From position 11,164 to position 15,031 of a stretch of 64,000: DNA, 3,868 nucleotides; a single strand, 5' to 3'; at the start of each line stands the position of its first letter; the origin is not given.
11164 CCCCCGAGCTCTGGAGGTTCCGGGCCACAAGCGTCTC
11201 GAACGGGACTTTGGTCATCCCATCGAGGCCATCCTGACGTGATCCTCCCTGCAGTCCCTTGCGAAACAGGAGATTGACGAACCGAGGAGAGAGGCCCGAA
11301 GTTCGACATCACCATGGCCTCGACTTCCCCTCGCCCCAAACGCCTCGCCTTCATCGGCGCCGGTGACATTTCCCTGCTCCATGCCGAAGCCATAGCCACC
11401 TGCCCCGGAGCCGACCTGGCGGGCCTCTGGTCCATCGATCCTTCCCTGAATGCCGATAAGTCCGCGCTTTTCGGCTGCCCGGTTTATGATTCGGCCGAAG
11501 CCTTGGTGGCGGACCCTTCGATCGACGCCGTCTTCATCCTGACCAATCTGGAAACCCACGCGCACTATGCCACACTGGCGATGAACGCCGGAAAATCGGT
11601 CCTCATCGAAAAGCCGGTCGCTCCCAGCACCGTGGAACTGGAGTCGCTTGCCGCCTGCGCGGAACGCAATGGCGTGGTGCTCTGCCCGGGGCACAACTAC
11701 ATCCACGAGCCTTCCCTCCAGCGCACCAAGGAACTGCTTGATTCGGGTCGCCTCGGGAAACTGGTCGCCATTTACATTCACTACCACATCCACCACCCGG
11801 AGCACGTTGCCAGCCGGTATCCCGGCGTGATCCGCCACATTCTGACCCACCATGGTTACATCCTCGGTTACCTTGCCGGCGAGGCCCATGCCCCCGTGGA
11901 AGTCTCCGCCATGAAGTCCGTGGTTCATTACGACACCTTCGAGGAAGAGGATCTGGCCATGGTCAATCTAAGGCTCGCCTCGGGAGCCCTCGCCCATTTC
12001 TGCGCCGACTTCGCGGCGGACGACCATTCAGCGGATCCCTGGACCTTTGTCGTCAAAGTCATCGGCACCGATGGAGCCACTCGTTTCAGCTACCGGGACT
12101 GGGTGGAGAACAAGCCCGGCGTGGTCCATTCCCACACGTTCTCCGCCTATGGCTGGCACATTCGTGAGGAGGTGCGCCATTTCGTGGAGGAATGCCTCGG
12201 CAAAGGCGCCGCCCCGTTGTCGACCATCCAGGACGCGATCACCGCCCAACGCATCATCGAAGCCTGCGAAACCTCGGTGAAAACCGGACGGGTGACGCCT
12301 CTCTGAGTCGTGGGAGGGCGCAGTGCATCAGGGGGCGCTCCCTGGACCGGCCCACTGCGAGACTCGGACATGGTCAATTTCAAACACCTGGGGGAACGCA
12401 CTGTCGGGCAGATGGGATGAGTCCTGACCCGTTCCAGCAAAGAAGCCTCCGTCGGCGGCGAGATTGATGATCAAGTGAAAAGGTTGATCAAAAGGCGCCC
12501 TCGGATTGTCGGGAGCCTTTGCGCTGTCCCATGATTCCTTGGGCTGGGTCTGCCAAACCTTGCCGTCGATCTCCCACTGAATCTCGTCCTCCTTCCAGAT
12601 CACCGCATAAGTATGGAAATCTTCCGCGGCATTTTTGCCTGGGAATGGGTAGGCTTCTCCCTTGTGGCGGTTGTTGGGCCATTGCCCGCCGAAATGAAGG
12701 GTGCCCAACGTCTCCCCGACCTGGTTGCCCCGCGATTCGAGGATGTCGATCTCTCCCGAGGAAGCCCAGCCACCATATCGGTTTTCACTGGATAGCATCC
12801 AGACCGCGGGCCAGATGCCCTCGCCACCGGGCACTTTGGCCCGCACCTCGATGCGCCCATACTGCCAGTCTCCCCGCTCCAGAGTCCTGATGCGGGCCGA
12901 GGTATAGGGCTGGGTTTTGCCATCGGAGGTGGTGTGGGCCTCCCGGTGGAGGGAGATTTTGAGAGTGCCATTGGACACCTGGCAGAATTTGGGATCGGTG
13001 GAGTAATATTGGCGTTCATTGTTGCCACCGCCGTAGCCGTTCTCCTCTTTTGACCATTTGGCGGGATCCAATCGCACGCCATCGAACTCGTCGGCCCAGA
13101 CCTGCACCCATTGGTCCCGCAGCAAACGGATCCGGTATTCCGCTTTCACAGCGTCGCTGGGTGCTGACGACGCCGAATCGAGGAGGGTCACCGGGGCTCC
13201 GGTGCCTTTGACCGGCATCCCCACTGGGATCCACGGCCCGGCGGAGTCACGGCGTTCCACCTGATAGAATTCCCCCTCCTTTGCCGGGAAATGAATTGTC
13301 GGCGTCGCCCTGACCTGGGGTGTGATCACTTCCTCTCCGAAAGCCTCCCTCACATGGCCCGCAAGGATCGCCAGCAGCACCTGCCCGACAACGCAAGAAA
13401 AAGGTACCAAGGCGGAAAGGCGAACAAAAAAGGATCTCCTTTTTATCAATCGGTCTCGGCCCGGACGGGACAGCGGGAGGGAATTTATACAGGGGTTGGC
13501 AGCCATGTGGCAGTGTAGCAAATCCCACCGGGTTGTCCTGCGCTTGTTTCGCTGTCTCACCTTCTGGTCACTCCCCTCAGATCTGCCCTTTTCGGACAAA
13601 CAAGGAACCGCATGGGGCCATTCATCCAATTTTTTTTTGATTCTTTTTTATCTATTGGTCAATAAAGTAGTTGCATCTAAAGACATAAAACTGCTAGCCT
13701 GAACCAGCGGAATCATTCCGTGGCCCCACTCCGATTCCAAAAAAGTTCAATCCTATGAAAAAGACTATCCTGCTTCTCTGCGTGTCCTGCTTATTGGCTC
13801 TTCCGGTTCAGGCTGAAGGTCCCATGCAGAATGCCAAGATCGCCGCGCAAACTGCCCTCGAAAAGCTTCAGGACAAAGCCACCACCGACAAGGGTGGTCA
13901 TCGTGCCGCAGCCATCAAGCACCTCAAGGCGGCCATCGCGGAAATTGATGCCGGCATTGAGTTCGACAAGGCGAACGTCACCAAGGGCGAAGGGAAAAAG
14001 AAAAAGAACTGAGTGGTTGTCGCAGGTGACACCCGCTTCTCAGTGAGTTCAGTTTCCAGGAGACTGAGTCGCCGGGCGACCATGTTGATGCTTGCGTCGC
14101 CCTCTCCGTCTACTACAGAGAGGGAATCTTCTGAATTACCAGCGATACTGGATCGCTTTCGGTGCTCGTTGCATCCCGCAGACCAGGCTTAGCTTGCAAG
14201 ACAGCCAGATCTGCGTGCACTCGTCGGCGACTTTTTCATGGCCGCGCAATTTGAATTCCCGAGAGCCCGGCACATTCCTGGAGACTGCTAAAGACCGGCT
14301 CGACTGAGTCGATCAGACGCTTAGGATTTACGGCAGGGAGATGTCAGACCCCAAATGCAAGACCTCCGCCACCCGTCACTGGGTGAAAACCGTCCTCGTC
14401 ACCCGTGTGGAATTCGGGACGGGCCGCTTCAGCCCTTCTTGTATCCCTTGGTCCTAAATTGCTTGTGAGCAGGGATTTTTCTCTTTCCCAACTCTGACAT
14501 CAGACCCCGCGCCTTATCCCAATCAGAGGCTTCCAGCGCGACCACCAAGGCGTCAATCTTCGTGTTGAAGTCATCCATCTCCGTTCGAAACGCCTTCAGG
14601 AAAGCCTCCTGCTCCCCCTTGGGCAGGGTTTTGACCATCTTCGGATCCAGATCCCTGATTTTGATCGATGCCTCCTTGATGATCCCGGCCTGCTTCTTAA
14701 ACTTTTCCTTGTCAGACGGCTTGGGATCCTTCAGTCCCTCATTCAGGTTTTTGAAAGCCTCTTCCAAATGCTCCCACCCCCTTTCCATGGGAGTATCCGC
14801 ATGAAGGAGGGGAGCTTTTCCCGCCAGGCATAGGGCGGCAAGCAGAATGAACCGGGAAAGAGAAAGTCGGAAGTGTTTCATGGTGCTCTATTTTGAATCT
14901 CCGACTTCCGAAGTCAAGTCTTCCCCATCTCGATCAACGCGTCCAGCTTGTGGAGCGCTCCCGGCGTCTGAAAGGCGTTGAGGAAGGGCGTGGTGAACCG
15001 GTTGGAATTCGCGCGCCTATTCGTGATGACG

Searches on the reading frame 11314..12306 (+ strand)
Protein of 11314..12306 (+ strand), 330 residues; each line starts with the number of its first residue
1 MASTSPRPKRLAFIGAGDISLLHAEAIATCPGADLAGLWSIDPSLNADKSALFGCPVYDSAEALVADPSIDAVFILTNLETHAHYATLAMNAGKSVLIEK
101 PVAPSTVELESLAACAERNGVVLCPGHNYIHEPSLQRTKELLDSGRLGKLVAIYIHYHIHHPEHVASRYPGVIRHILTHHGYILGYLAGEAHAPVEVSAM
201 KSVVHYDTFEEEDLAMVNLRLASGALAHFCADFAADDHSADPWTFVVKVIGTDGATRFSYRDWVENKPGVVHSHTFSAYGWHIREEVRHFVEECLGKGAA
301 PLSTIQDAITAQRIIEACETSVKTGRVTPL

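Call 12: search_protein_families(library=pfam, proteins=[window:11314-12306:+], max_evalue=0.001)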
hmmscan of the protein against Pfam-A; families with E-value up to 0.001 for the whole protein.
window:11314-12306:+ (330 aa): 3 families
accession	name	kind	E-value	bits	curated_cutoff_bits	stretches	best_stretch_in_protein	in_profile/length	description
PF01408.29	GFO_IDH_MocA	-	1.3e-22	81.2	24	1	10-127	2-120/120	Oxidoreductase family, NAD-binding Rossmann fold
PF22725.1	GFO_IDH_MocA_C3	-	8.3e-13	48.9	27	1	136-255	2-122/124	GFO/IDH/MocA C-terminal domain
PF02894.22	GFO_IDH_MocA_C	-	1.1e-11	45.4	22.9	1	139-327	1-215/218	Oxidoreductase family, C-terminal alpha/beta domain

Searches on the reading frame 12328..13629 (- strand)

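Call 12: search_protein_families(library=pfam, proteins=[window:12328-13629:-], max_evalue=0.001)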
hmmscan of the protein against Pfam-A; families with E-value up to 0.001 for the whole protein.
window:12328-13629:- (433 aa): 2 families
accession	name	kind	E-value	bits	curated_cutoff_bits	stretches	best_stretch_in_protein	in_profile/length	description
PF00722.28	Glyco_hydro_16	-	2.3e-23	83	22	1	212-376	10-149/175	Glycosyl hydrolases family 16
PF03935.22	SKN1_KRE6_Sbg1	-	2.6e-07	29.9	30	1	171-290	114-233/501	Beta-glucan synthesis-associated protein SKN1/KRE6/Sbg1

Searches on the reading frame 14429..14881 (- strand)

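Call 12: search_protein_families(library=pfam, proteins=[window:14429-14881:-], max_evalue=0.001)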
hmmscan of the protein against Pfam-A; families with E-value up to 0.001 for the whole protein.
window:14429-14881:- (150 aa): 2 families
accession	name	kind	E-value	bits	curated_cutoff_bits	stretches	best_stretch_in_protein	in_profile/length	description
PF07361.16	Cytochrom_B562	-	9e-05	23.5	30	1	54-143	18-102/102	Cytochrome b562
PF01322.25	Cytochrom_C_2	-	0.0001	23.7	26.5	1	37-143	11-121/121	Cytochrome C'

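Call 14: search_protein_families(library=ncbifam, proteins=[window:14429-14881:-], max_evalue=0.01)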
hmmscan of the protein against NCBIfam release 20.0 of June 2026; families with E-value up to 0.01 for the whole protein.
window:14429-14881:- (150 aa): 1 family
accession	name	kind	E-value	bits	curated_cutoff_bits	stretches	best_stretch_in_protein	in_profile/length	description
NF011632.3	PRK15058.1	equivalog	5e-05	23.6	130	1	37-143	22-127/127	cytochrome b562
